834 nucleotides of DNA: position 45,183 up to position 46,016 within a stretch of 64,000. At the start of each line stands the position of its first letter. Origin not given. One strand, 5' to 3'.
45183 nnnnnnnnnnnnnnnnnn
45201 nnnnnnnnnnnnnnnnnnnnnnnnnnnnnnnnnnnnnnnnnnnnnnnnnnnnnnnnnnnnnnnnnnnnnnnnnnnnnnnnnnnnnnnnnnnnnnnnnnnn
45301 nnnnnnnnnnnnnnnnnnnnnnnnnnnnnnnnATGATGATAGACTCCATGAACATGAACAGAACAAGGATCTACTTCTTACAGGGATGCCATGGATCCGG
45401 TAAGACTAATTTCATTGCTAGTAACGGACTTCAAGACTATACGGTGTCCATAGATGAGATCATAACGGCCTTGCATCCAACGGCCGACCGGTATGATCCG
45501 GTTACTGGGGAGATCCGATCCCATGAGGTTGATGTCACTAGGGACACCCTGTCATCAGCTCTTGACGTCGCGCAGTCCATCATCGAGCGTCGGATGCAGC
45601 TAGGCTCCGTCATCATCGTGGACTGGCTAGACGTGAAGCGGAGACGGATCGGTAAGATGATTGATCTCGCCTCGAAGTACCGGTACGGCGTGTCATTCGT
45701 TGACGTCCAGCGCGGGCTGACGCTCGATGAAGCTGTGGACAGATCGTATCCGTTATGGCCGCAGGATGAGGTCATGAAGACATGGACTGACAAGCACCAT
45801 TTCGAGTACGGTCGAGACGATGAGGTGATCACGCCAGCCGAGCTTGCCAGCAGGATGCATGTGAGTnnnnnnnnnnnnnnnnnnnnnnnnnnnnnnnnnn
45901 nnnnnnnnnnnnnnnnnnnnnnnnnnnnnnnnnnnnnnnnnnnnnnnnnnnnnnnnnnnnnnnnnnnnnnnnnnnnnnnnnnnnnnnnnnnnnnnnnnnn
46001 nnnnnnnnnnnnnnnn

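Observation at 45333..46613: Pnkp-like kinase/phosphoesterase, part of an RNA repair and translation toolkit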

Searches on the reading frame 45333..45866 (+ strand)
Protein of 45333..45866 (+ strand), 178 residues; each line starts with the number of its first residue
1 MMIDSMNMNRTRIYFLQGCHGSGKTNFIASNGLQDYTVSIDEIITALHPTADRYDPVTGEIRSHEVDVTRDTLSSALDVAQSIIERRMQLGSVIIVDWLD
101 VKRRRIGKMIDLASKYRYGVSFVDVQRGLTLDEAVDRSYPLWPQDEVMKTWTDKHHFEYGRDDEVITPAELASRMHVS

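Call 25: search_solved_structures(query=A2, max_evalue=0.001, show_alignments=5)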
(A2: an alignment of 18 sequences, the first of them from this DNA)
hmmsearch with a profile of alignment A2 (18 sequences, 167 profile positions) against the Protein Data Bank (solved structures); distinct sequences matched with E-value up to 0.001: 12.
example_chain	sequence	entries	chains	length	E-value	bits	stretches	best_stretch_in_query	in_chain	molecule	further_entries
4gp7_A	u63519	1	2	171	1.9e-17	66.9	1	4-146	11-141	Metallophosphoesterase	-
4jst_A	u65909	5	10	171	2.5e-17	66.5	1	4-146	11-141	Metallophosphoesterase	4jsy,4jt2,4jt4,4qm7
4gp6_A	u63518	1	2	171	4e-17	65.9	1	4-146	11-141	Metallophosphoesterase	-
4mde_A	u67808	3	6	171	7.5e-16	61.7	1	4-146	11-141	Metallophosphoesterase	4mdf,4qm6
1ly1_A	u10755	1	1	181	5.7e-13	52.3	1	1-146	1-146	polynucleotide kinase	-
1ltq_A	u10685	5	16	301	1.9e-12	50.7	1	1-146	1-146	POLYNUCLEOTIDE KINASE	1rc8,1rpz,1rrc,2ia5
4xrp_A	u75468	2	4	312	4e-10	43.1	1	3-155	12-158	Pnkp1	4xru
3adb_A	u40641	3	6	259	1.4e-07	34.8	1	3-145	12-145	L-seryl-tRNA(Sec) kinase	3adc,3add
3a4l_A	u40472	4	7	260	1.5e-07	34.7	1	4-145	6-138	L-seryl-tRNA(Sec) kinase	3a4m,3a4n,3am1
9d8a_A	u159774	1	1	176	1.5e-05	28.2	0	73-124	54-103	Rhizopus azygosporus Kinase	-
9drz_A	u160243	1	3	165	0.00012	25.2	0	75-125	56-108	p-loop containing nucleoside triphosphatehydrolase protein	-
1zp6_A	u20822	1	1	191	0.00031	23.9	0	3-133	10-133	hypothetical protein Atu3015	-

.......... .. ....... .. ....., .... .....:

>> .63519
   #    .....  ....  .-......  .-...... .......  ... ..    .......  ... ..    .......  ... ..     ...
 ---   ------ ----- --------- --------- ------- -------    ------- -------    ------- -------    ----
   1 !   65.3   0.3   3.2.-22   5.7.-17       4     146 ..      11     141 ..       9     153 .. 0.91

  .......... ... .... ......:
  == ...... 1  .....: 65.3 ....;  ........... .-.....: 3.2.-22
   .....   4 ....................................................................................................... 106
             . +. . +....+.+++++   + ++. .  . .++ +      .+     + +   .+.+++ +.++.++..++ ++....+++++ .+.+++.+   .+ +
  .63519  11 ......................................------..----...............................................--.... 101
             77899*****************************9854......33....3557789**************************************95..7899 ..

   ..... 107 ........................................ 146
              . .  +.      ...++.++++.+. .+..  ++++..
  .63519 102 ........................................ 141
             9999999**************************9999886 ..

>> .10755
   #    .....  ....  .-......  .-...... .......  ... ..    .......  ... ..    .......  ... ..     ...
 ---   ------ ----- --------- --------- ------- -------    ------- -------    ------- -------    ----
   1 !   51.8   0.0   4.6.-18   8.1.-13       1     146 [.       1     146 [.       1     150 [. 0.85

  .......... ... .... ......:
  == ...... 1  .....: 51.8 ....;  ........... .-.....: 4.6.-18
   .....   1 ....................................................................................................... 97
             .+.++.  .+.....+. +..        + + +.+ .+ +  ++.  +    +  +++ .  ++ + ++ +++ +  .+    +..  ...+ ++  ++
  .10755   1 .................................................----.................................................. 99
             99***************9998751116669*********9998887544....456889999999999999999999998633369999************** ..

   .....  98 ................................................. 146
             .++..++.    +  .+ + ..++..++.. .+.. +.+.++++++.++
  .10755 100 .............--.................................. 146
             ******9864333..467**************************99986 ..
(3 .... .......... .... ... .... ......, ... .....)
